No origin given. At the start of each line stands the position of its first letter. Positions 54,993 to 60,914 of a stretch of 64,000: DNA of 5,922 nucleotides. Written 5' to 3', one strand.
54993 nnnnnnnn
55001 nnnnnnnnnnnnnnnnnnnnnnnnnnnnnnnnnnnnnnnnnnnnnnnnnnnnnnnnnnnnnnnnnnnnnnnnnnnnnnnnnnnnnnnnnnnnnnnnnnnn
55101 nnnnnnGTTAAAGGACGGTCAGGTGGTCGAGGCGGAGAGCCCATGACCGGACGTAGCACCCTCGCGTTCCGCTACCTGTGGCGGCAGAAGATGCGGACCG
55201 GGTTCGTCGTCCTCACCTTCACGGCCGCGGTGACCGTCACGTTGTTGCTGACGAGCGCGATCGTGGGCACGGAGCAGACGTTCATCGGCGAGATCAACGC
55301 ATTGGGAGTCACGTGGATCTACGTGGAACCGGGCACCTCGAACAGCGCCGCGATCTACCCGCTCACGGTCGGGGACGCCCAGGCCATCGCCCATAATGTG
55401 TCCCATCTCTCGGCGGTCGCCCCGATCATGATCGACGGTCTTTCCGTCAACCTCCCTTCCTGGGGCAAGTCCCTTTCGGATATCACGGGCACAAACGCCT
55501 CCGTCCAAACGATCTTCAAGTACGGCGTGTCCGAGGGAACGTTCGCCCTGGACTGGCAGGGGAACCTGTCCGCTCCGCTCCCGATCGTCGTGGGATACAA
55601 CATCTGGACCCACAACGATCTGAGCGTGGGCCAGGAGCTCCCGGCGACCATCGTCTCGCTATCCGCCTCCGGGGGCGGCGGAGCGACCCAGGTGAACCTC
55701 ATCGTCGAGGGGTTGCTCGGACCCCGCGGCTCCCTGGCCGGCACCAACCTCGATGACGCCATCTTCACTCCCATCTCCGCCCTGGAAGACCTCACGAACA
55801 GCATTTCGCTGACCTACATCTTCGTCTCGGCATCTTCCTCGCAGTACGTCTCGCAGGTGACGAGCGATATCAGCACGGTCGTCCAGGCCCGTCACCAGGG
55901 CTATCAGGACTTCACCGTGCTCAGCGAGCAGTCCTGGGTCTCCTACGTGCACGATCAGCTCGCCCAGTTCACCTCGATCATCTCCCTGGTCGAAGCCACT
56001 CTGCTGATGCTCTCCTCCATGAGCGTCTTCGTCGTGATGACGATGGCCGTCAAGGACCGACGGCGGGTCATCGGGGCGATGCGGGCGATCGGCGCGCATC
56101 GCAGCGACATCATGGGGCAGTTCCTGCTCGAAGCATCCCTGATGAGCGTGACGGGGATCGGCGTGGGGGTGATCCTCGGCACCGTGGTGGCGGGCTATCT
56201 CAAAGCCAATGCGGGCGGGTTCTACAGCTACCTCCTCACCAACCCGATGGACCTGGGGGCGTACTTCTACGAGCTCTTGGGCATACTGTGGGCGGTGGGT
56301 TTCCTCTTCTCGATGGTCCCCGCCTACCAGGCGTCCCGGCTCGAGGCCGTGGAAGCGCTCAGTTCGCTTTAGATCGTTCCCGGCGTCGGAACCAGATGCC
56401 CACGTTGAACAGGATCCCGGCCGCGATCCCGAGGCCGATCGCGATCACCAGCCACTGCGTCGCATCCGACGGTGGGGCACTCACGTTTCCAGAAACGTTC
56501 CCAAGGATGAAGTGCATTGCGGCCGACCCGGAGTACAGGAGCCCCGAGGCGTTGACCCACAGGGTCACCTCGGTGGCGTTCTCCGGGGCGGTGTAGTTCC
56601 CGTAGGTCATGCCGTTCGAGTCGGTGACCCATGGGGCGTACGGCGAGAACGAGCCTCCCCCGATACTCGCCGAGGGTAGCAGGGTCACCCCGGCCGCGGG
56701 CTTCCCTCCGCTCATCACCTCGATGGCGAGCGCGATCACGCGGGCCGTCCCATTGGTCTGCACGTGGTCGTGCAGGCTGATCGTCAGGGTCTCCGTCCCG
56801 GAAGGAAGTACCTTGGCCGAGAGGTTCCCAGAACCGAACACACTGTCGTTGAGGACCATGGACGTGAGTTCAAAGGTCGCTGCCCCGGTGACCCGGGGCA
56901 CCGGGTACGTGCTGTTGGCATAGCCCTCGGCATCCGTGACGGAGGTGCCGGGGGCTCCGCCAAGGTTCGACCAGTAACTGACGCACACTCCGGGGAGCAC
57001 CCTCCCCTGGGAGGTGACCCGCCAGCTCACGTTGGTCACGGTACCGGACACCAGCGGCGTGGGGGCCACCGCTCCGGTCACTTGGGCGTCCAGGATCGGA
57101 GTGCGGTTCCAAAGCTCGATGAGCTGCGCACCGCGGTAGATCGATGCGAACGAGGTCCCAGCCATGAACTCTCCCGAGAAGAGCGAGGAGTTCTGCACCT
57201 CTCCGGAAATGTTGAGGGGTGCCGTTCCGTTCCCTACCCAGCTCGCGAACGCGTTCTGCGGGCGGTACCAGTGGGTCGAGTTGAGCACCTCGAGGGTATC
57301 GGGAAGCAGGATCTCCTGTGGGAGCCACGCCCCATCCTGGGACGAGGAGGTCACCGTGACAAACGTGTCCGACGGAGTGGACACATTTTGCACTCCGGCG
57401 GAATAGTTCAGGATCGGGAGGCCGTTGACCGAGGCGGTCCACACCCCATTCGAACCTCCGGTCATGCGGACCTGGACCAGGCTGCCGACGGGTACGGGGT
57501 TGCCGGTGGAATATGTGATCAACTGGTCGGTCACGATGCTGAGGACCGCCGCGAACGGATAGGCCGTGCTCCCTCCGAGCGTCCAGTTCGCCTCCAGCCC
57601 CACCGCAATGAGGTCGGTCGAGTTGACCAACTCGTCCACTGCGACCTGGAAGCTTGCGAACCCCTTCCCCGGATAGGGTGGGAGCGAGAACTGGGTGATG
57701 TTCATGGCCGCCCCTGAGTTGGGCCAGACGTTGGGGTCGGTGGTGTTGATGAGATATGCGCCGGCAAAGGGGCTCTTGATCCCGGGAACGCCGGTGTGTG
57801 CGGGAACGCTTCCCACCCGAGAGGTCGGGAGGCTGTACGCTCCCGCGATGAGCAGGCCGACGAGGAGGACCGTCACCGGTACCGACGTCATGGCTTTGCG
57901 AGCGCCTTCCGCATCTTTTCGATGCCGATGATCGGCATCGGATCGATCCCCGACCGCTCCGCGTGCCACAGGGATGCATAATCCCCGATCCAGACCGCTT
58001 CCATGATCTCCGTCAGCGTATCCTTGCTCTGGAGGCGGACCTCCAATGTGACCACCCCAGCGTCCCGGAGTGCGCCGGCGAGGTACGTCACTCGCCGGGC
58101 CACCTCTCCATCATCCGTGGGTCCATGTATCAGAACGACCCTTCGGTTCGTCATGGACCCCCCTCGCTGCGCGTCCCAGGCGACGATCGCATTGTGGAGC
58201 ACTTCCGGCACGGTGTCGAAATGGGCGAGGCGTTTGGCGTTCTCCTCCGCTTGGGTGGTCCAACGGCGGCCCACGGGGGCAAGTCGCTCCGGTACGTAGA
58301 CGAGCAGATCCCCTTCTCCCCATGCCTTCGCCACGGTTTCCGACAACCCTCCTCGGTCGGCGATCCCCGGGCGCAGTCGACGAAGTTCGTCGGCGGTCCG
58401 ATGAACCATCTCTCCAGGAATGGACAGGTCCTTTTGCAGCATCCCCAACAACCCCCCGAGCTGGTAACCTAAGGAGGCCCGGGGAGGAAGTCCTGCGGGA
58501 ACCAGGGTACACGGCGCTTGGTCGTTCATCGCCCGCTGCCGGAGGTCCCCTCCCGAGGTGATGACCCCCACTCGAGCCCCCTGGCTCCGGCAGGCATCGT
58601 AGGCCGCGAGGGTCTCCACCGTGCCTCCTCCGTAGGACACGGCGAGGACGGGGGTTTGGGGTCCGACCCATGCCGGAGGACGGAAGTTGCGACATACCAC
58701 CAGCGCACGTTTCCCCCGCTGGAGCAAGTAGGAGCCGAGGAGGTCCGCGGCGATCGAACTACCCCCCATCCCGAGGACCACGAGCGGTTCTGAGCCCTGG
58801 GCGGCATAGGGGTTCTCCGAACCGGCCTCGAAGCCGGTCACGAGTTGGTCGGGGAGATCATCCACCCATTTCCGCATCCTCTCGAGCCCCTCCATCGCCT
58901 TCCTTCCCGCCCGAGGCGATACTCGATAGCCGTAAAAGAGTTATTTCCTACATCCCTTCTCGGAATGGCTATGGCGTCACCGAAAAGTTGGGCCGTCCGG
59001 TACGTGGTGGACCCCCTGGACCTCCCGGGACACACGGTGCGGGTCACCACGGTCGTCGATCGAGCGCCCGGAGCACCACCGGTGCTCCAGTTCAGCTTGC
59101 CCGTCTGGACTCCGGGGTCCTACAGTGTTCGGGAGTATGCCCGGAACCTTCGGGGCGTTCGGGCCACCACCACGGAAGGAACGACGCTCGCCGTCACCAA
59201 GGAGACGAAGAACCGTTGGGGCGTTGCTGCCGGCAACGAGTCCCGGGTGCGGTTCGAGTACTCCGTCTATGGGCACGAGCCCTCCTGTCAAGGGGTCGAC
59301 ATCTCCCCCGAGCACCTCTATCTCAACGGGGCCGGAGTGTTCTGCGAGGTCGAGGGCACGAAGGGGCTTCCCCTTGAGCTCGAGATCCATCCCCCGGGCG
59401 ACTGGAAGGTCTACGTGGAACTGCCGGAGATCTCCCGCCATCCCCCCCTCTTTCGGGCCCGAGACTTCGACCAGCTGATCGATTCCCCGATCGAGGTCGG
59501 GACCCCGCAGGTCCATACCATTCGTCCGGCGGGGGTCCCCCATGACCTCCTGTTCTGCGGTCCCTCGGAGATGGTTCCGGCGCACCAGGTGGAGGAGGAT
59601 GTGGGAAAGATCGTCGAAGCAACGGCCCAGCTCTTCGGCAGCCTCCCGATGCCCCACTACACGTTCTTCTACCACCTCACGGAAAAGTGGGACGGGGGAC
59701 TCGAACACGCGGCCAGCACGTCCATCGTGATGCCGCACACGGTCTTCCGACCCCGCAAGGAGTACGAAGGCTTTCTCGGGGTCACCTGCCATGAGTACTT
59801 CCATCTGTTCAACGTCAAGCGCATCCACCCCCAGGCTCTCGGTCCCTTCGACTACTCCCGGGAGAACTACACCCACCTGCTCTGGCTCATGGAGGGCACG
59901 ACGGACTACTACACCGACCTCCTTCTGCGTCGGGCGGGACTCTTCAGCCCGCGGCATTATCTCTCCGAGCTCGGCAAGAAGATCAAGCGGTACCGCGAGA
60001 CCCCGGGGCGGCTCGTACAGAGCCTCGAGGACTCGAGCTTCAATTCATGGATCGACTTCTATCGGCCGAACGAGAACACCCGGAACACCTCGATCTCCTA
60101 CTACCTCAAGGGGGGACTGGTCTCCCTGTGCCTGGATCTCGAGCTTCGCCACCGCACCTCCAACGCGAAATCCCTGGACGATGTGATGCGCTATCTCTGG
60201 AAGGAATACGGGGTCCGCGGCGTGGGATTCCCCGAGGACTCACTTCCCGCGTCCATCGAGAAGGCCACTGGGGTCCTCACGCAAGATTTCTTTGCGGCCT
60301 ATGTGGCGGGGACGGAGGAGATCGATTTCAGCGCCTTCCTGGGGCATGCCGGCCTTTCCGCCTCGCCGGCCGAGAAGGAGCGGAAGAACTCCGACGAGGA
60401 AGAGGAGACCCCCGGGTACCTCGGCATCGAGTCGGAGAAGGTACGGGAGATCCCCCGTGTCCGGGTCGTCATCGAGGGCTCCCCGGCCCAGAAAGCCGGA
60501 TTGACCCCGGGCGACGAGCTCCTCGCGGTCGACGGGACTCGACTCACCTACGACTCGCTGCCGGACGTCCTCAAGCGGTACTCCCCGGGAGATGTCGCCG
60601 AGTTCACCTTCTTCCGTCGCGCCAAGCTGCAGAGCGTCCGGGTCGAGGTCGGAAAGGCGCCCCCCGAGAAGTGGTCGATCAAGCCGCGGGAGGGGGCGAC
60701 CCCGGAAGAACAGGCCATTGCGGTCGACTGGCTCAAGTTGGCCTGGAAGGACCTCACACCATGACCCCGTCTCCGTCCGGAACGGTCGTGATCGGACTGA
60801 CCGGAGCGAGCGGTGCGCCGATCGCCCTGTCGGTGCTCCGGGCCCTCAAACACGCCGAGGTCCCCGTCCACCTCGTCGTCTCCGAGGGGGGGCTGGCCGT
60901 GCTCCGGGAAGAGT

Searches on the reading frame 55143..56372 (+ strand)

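Call 19: search_protein_families(library=pfam, proteins=[window:55143-56372:+], max_evalue=0.00001)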
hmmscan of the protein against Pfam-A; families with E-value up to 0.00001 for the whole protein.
window:55143-56372:+ (409 aa): 1 family
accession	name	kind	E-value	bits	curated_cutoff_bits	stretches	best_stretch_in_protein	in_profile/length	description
PF02687.27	FtsX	-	1.4e-17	64.3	25.5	1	287-401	7-119/120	FtsX-like permease C-terminal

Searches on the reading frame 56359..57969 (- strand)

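Call 19: search_protein_families(library=pfam, proteins=[window:56359-57969:-], max_evalue=0.00001)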
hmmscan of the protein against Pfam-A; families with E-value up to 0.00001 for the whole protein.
window:56359-57969:- (536 aa): 0 families

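Call 48: search_protein_families(library=ncbifam, proteins=[window:56359-57969:-], max_evalue=0.01)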
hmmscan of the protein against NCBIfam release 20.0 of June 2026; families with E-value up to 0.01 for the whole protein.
window:56359-57969:- (536 aa): 0 families

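Call 50: search_protein_families(library=pfam, proteins=[window:56359-57969:-], max_evalue=1)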
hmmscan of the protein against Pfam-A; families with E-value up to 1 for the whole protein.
window:56359-57969:- (536 aa): 3 families
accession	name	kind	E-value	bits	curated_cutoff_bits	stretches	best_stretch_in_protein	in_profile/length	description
PF02369.22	Big_1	-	0.037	14.6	34.9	0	401-475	9-81/93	Bacterial Ig-like domain (group 1)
PF13861.12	FLgD_tudor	-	0.043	14.5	26.9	1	240-323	17-42/58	FlgD Tudor-like domain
PF06305.16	LapA_dom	-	0.67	10.3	28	0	506-534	22-50/64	Lipopolysaccharide assembly protein A domain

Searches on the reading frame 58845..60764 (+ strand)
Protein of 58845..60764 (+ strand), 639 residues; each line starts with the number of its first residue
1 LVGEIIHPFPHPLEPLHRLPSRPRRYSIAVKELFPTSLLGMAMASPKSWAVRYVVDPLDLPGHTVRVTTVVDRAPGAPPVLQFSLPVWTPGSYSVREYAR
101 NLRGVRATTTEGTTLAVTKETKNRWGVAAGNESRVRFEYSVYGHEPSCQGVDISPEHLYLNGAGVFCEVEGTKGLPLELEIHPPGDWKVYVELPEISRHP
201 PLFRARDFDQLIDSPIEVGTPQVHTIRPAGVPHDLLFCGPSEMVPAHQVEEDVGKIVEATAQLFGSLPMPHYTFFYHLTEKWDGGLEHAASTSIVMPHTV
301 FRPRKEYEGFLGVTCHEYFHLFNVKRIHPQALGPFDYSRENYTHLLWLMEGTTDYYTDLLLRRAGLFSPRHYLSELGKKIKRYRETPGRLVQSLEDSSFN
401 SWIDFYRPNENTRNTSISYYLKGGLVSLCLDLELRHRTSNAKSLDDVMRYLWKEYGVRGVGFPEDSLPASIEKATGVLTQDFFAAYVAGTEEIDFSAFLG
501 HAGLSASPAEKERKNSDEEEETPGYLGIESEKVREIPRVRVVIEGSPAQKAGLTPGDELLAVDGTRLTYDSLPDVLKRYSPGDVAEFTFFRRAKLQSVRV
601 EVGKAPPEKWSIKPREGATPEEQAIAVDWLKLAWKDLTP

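Call 19: search_protein_families(library=pfam, proteins=[window:58845-60764:+], max_evalue=0.00001)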
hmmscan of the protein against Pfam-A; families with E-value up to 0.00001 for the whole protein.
window:58845-60764:+ (639 aa): 4 families
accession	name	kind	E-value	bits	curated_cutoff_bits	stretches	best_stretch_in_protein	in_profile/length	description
PF05299.18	Peptidase_M61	-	4.4e-45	153.3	22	1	310-426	2-118/118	M61 glycyl aminopeptidase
PF17899.6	Peptidase_M61_N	-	7.3e-42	143.7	23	1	52-219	1-167/168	Peptidase M61 N-terminal domain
PF13180.12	PDZ_2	-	1.2e-09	38.7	27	1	524-602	1-80/80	PDZ domain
PF17820.7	PDZ_6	-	4.7e-09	36.3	27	1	539-575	2-36/54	PDZ domain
